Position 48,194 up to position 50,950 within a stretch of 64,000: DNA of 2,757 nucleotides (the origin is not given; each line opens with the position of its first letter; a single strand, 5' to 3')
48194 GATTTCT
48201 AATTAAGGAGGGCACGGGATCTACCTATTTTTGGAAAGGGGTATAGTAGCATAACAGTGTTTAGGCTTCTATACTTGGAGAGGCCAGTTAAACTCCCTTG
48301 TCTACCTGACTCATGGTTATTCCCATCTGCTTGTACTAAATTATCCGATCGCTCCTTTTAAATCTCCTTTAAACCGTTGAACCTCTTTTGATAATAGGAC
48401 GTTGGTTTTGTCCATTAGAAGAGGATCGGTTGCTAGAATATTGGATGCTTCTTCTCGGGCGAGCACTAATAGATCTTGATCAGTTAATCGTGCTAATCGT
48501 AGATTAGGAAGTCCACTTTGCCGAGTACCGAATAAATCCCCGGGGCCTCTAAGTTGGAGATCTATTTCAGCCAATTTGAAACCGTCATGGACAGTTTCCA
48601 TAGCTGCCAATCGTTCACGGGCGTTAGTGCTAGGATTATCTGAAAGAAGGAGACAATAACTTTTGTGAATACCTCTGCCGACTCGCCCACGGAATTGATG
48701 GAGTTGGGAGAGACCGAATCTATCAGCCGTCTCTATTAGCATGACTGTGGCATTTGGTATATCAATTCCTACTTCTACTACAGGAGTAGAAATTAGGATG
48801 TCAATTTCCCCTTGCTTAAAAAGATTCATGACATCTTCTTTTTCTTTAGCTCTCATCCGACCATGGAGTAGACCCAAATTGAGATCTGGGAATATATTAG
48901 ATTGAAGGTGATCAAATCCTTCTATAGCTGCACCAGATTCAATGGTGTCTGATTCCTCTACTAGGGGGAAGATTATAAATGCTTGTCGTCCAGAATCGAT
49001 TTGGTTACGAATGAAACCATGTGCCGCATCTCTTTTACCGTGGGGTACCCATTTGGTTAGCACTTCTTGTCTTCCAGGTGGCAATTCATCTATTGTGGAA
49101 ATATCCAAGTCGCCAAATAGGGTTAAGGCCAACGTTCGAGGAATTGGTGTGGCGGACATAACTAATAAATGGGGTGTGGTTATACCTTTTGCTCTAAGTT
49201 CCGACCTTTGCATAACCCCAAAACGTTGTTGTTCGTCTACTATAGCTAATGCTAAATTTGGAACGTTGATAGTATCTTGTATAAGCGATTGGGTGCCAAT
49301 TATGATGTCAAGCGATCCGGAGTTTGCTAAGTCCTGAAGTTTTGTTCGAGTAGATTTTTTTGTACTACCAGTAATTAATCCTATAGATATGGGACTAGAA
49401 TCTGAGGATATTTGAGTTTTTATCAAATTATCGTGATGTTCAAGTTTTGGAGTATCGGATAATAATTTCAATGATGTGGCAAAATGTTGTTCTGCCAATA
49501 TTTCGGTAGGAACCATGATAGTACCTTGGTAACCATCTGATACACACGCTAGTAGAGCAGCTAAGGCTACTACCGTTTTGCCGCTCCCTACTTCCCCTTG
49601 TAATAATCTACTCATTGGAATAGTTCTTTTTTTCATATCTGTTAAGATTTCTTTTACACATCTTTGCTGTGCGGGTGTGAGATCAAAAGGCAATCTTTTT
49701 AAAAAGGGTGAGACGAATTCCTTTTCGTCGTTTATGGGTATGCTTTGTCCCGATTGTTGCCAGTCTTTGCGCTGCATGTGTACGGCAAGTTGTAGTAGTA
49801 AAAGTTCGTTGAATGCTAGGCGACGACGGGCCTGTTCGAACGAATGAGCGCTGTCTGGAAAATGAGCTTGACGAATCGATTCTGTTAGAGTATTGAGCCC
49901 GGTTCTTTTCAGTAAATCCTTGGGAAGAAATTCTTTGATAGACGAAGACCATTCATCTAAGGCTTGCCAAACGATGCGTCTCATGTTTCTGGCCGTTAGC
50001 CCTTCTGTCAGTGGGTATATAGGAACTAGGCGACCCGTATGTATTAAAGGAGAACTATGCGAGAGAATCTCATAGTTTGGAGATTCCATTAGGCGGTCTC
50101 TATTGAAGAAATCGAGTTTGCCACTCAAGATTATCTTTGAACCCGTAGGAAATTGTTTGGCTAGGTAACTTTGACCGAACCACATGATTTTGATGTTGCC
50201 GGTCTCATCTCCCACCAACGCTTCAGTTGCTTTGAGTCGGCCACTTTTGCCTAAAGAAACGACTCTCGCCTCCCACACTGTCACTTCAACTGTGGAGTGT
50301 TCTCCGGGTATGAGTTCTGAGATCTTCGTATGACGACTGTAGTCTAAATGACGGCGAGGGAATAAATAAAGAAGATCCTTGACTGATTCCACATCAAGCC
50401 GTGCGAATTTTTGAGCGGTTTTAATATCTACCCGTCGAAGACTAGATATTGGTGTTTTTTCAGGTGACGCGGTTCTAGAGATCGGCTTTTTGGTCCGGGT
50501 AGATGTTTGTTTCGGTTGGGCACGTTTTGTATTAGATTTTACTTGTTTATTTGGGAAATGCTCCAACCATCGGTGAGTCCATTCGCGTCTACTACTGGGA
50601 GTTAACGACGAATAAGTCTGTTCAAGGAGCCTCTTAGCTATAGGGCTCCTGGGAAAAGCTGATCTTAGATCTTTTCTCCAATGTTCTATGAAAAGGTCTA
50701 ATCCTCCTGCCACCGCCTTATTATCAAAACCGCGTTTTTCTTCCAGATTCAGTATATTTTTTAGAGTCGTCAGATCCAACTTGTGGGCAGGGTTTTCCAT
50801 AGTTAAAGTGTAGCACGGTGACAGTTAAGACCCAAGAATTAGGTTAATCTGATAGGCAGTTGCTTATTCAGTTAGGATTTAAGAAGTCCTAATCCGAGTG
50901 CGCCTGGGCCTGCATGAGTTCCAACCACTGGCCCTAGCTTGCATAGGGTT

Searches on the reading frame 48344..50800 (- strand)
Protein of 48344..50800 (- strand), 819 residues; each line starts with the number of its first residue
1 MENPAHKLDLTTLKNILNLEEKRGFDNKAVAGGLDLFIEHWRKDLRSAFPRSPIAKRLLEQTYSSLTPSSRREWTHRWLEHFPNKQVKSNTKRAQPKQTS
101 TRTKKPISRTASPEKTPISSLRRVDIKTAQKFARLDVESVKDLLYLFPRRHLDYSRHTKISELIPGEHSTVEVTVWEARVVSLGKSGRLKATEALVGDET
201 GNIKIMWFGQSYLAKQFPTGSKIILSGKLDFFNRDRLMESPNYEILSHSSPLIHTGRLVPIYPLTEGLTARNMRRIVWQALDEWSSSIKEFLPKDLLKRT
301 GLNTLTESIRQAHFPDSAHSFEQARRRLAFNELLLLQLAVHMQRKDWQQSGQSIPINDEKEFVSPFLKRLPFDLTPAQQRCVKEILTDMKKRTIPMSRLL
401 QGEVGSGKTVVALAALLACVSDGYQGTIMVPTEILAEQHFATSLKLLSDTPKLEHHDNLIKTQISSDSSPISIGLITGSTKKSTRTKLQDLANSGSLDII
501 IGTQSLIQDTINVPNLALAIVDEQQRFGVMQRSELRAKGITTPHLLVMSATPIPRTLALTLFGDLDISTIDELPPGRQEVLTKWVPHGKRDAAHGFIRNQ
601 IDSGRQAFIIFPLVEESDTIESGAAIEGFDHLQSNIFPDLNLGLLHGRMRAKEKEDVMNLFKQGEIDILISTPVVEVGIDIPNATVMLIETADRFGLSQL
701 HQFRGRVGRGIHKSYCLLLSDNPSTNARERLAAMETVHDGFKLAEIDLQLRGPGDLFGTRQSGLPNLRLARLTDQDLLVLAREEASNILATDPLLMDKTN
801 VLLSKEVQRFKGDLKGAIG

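Call 87: search_protein_families(library=pfam, proteins=[window:48344-50800:-], max_evalue=0.000001)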
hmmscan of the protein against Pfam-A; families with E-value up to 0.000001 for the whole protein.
window:48344-50800:- (819 aa): 5 families
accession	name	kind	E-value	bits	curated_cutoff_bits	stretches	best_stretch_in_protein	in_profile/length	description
PF00271.37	Helicase_C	-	2.2e-21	76.6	23.5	1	602-709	13-108/110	Helicase conserved C-terminal domain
PF00270.35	DEAD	-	2.6e-20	73.3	26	1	375-557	1-164/167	DEAD/DEAH box helicase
PF17191.10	RecG_wedge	-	3e-19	69.6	23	1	121-280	5-158/162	RecG wedge domain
PF19833.4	RecG_dom3_C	-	7.2e-15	55.2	26.8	1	738-811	2-77/87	ATP-dependent DNA helicase RecG, domain 3, C-terminal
PF04851.21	ResIII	-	1.1e-07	32.4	22.5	1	373-552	3-162/164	Type III restriction enzyme, res subunit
